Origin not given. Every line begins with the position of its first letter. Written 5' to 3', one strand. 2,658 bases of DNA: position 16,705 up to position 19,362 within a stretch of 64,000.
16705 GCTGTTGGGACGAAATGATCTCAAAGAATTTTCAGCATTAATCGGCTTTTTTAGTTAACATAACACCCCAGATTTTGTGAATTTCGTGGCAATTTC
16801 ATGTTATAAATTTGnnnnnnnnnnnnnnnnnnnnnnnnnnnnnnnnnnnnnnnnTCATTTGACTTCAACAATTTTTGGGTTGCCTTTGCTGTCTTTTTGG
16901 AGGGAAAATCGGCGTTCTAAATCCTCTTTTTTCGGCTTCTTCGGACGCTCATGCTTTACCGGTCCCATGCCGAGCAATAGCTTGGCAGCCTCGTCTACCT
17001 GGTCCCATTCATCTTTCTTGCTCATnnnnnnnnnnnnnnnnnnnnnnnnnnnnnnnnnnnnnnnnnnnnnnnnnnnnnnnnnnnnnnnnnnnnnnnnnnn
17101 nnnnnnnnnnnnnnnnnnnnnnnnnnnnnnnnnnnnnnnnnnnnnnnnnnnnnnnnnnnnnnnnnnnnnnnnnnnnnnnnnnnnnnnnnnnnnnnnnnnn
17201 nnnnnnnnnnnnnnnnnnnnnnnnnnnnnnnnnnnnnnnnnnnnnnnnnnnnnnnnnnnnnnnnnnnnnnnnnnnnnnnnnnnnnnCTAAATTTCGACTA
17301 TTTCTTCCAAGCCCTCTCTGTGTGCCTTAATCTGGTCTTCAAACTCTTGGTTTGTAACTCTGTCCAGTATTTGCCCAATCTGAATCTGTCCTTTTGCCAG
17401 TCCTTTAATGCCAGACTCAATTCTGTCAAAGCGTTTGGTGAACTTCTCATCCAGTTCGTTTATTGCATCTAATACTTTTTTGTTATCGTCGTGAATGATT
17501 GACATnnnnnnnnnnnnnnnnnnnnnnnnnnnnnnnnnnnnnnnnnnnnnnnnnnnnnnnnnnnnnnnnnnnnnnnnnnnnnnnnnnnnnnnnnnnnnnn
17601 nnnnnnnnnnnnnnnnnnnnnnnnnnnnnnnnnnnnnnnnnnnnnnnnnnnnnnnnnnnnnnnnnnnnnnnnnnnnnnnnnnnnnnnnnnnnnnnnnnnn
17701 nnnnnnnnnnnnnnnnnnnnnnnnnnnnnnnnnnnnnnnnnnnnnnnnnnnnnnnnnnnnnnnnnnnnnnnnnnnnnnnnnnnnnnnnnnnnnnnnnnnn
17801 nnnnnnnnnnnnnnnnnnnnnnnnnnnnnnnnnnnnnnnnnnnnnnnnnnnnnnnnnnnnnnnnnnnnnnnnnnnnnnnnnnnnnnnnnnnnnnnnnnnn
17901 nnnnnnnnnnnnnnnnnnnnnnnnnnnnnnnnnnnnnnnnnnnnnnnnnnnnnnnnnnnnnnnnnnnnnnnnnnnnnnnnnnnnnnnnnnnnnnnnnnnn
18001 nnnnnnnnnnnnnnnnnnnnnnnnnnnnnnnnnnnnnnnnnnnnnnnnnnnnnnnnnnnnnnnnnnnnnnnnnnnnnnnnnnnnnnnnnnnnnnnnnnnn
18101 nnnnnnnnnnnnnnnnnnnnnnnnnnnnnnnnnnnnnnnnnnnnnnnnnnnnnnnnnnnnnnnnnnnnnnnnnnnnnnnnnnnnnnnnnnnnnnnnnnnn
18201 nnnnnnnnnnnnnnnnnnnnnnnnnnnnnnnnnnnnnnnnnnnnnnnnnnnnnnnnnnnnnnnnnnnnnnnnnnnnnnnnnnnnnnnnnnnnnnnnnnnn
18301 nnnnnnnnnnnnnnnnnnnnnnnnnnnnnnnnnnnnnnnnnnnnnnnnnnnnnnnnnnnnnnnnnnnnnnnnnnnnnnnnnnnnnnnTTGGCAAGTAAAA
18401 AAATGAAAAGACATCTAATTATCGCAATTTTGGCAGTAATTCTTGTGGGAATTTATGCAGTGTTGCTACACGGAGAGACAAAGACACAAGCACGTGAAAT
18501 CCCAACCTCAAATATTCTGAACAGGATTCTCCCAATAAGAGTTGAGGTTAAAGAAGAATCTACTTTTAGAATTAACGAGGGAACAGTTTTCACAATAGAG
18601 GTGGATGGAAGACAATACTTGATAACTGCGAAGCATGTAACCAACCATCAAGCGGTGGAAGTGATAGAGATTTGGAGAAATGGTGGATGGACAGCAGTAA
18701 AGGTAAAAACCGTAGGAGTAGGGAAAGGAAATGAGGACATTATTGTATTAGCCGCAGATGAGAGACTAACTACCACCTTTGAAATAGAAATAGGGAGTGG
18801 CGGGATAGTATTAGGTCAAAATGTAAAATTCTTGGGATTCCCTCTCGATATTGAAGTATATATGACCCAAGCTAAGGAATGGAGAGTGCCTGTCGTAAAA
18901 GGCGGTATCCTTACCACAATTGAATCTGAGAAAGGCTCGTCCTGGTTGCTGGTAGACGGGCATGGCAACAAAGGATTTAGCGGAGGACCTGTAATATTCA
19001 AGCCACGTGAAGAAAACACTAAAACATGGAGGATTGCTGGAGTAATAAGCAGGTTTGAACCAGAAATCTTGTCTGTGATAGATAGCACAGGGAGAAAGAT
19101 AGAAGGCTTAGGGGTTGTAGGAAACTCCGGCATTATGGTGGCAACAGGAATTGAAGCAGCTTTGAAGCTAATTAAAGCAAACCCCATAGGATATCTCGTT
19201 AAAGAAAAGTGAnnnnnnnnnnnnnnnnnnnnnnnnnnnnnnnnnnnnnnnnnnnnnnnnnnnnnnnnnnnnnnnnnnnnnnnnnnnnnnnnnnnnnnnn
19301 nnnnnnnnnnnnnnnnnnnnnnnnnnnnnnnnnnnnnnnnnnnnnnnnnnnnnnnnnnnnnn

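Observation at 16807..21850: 5-kb IS1595-family 'transporter' element with perfect 31-bp ends, an 8-bp target duplication and a cargo of non-transposition genes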

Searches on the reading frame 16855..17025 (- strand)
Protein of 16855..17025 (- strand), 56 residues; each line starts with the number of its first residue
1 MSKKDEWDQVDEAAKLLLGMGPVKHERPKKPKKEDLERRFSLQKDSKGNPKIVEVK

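Call 7: search_protein_families(library=pfam, proteins=[window:16855-17025:-], max_evalue=0.01)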
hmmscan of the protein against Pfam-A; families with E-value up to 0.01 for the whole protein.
window:16855-17025:- (56 aa): 0 families

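Call 35: search_protein_families(library=ncbifam, proteins=[window:16855-17025:-], max_evalue=0.01)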
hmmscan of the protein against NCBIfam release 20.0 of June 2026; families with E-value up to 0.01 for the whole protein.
window:16855-17025:- (56 aa): 0 families

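Call 36: search_protein_families(library=padloc, proteins=[window:16855-17025:-], max_evalue=0.01)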
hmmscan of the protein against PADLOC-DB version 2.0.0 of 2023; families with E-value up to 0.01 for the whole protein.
window:16855-17025:- (56 aa): 0 families

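Call 37: search_protein_families(library=phrogs, proteins=[window:16855-17025:-], max_evalue=0.01)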
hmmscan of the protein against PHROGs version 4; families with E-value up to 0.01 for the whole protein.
window:16855-17025:- (56 aa): 0 families

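Call 65: find_homologous_proteins(query=window:16855-17025:-, max_evalue=0.01)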
Query window:16855-17025:- (56 aa): 8 proteins with E <= 0.01 among 11 candidates.
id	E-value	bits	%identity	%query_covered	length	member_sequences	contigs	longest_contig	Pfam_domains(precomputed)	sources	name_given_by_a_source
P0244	7.1e-28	112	98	100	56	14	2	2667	-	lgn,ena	-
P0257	2.4e-23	98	88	100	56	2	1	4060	-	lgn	-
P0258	9.5e-23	96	82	100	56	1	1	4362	-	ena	-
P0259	1.2e-20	90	82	100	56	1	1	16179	-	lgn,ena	-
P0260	2.0e-20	89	80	100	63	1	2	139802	-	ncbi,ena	-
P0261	1.2e-19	87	77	100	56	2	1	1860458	-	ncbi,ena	-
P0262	6.7e-18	81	82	89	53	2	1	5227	-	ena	-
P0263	8.1e-4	37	52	84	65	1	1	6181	-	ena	-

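Call 74: predict_structure(alignment_id=A3)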
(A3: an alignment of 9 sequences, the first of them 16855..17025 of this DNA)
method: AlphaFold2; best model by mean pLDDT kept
length: 56 residues; sequences in the alignment: 9
mean_pLDDT: 75.4   pTM: 0.30
mean pLDDT of the five models: 75.4, 70.6, 69.6, 67.8, 62.7
residues with pLDDT >= 90: 13; 70-90: 19; 50-70: 24; < 50: 0
segments of 3 or more residues with pLDDT < 50: none
pLDDT, mean of each block of 10 residues (from residue 1): 65 68 59 84 92 87
secondary structure, 60 per line:
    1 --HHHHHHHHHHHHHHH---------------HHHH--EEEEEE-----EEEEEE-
elements in order: H3-17 H33-36 E39-44 E50-55

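Call 75: search_protein_representatives(alignment_id=A3)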
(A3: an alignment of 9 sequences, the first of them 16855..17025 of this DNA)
Query: 9 sequences, 56 profile positions. Proteins with E-value up to 0.001 (for the whole library): 59; up to 1e-10: 7; up to 1e-30: 0. The best 59 are listed.
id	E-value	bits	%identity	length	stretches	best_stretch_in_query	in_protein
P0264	4.7e-27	109.7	-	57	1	1-56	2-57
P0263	5.3e-19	83.9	-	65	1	1-56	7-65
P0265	3.7e-13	65.2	-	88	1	1-56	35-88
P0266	8.9e-12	60.8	-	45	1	3-44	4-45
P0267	3.1e-11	59.0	-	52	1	9-55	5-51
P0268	4.7e-11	58.5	-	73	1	3-42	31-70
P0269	8.7e-11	57.6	-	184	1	21-56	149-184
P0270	4.0e-09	52.3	-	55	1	15-56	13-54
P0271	5.6e-09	51.8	-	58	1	18-56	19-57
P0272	5.7e-09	51.8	-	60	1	1-42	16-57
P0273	6.2e-09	51.7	-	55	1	1-56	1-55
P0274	3.2e-08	49.4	-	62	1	1-54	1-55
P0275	3.5e-08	49.3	-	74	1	8-55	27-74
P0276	4.0e-08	49.1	-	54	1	9-56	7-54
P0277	4.9e-08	48.8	-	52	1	9-55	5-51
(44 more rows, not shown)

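Call 77: fold_search(model_id=the predicted structure, library=pdb)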
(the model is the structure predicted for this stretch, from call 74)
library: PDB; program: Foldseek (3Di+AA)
matches with E <= 10: 208; with E <= 0.001: 0
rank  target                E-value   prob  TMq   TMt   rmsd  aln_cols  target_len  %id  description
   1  1srs_A                2.0e+00  0.10  0.25  0.18  17.9        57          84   12  SERUM RESPONSE FACTOR (SRF) CORE COMPLEXED WITH SPECIFIC SRE DNA (released 1995-07-28)
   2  1k6o_B                2.5e+00  0.14  0.29  0.20  18.9        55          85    7  Crystal Structure of a Ternary SAP-1/SRF/c-fos SRE DNA Complex (released 2002-01-17)
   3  7oq4_K                2.8e+00  0.13  0.31  0.20  20.6        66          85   18  Cryo-EM structure of the ATV RNAP Inhibitory Protein (RIP) bound to the DNA-binding channel of the host's RNA polymera (released 2021-08-25)
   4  8c7e_A                2.8e+00  0.10  0.31  0.14  18.6        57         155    9  Serendipitous cyanase structure from Serratia-like contamination (released 2023-02-22)
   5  3gw6_B                3.2e+00  0.25  0.26  0.07   1.8        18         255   22  Intramolecular Chaperone (released 2010-02-02)
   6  5tgc_E                3.2e+00  0.10  0.26  0.04  13.1        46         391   20  Structure of the hetero-trimer of Rtt102-Arp7/9 bound to ATP (released 2017-09-06)
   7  3sbt_A                3.6e+00  0.30  0.29  0.07   1.2        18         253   22  Crystal structure of a Aar2-Prp8 complex (released 2011-07-27)
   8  2ivq_A                3.6e+00  0.08  0.27  0.12  17.9        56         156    9  SITE DIRECTED MUTAGENESIS OF KEY RESIDUES INVOLVED IN THE CATALYTIC MECHANISM OF CYANASE (released 2008-10-28)
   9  6cp8_A                3.9e+00  0.41  0.31  0.11   1.1        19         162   32  Contact-dependent growth inhibition toxin-immunity protein complex from from E. coli 3006 (released 2019-03-13)
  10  1hbx_B                3.9e+00  0.11  0.30  0.20  19.0        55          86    7  Ternary Complex of SAP-1 and SRF with specific SRE DNA (released 2001-06-27)
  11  2ivg_A                3.9e+00  0.07  0.27  0.12  17.9        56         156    9  SITE DIRECTED MUTAGENESIS OF KEY RESIDUES INVOLVED IN THE CATALYTIC MECHANISM OF CYANASE (released 2008-10-28)
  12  4ilj_A                4.2e+00  0.54  0.31  0.07   0.6        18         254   22  Crystal structure of an Prp8p RNaseH W1911A mutant protein (released 2013-03-13)
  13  7fku_A                4.2e+00  0.28  0.29  0.08   1.1        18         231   22  PanDDA analysis group deposition -- Aar2/RNaseH in complex with fragment P04F03 from the F2X-Universal Library (released 2022-11-02)
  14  7fmi_A                4.2e+00  0.23  0.29  0.07   1.2        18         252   22  PanDDA analysis group deposition -- Aar2/RNaseH in complex with fragment P06C11 from the F2X-Universal Library (released 2022-11-02)
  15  4ilg_B                4.2e+00  0.14  0.22  0.06   2.7        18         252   22  Crystal structure of Aar2p in complex with the Prp8p RNaseH and Jab1/MPN domains (released 2013-03-13)
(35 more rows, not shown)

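Call 99: find_encoding_contigs(protein=P0276, flank=8000, max_places=3)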
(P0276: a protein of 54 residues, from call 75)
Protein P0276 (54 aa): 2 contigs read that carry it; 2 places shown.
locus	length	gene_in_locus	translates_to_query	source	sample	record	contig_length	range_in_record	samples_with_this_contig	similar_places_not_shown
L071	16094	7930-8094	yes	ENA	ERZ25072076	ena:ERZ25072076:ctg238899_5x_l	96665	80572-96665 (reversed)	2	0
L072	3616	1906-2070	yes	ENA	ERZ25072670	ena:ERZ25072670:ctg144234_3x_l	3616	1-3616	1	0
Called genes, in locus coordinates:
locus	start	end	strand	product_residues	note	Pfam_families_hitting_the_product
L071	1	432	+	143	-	?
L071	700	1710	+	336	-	PF01548:DEDD_Tnp_IS110, PF02371:Transposase_20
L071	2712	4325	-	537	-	PF20042:DUF6444 (weak), PF03050:DDE_Tnp_IS66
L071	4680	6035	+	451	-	PF01609:DDE_Tnp_1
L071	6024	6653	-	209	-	-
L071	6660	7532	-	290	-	PF13546:DDE_5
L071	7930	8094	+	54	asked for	-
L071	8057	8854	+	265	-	-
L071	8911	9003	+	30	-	-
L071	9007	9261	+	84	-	-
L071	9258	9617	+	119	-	PF05717:TnpB_IS66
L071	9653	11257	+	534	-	PF13007:LZ_Tnp_IS66, PF13005:zf-IS66, PF03050:DDE_Tnp_IS66, PF13817:DDE_Tnp_IS66_C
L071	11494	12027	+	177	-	-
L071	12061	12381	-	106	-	-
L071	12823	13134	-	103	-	-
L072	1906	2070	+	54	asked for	-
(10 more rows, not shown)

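Call 100: find_encoding_contigs(protein=P0263, flank=8000, max_places=3)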
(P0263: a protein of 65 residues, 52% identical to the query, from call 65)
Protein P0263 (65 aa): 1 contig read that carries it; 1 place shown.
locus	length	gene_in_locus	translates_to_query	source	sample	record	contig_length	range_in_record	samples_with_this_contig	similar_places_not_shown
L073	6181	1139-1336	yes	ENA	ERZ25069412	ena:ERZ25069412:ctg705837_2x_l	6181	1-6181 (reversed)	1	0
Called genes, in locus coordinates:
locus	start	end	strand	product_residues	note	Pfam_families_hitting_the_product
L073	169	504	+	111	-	-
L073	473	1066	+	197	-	PF12762:DDE_Tnp_IS1595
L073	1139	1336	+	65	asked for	-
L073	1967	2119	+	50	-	-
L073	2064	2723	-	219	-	-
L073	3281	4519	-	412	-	PF01555:N6_N4_Mtase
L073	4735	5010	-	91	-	-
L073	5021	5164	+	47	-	PF13751:DDE_Tnp_1_6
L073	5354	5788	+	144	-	-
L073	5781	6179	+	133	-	?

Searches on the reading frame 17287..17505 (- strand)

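Call 7: search_protein_families(library=pfam, proteins=[window:17287-17505:-], max_evalue=0.01)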
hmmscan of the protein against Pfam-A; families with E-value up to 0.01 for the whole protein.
window:17287-17505:- (72 aa): 0 families

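Call 35: search_protein_families(library=ncbifam, proteins=[window:17287-17505:-], max_evalue=0.01)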
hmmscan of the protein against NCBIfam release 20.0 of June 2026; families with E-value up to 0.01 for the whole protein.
window:17287-17505:- (72 aa): 0 families

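Call 36: search_protein_families(library=padloc, proteins=[window:17287-17505:-], max_evalue=0.01)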
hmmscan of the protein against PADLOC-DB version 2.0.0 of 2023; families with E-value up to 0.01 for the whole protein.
window:17287-17505:- (72 aa): 0 families

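Call 37: search_protein_families(library=phrogs, proteins=[window:17287-17505:-], max_evalue=0.01)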
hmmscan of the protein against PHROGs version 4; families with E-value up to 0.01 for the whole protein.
window:17287-17505:- (72 aa): 1 family
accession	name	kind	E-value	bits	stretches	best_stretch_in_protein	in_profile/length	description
phrog_18494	-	unknown function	0.003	18.9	1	8-43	57-92/99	-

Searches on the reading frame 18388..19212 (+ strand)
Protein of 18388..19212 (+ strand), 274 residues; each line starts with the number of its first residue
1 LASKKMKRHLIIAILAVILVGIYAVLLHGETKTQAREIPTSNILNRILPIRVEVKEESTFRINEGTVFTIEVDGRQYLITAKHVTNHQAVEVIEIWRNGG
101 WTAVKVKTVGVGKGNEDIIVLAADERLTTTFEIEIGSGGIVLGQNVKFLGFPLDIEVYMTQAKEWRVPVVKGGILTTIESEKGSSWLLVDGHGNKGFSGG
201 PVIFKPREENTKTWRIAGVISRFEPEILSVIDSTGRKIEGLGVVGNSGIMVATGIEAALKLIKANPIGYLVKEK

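Call 7: search_protein_families(library=pfam, proteins=[window:18388-19212:+], max_evalue=0.01)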
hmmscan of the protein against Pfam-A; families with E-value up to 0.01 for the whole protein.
window:18388-19212:+ (274 aa): 1 family
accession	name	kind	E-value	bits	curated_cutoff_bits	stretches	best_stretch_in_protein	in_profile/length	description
PF13365.12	Trypsin_2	-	1.1e-06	29.9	27.6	1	66-203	2-135/144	Trypsin-like peptidase domain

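Call 35: search_protein_families(library=ncbifam, proteins=[window:18388-19212:+], max_evalue=0.01)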
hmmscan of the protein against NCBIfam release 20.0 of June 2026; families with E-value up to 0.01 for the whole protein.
window:18388-19212:+ (274 aa): 0 families

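Call 36: search_protein_families(library=padloc, proteins=[window:18388-19212:+], max_evalue=0.01)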
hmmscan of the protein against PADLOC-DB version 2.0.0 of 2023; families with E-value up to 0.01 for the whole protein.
window:18388-19212:+ (274 aa): 5 families
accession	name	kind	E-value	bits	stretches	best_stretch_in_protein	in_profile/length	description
PDLC03855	LmuA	-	1.4e-09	35.7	1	56-223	8-173/425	-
PDLC02959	RT-Protease_XI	-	6.8e-09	33.2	1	58-205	345-478/510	single gene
PDLC02960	RT-Protease_XI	-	1.6e-08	32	1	48-203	339-473/506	single gene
PDLC00169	HamA1|HamA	-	2.5e-06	24.3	1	59-205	24-163/483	DUF1837 domain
PDLC04593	PDC-M35A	-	0.00014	19.7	1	65-203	23-167/216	-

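Call 37: search_protein_families(library=phrogs, proteins=[window:18388-19212:+], max_evalue=0.01)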
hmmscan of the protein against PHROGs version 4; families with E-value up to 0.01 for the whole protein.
window:18388-19212:+ (274 aa): 2 families
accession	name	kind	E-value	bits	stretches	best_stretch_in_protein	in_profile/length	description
phrog_9683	-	other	0.00017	22.2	1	64-203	54-177/233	protease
phrog_7688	-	unknown function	0.0022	18.1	0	143-207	143-204/288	-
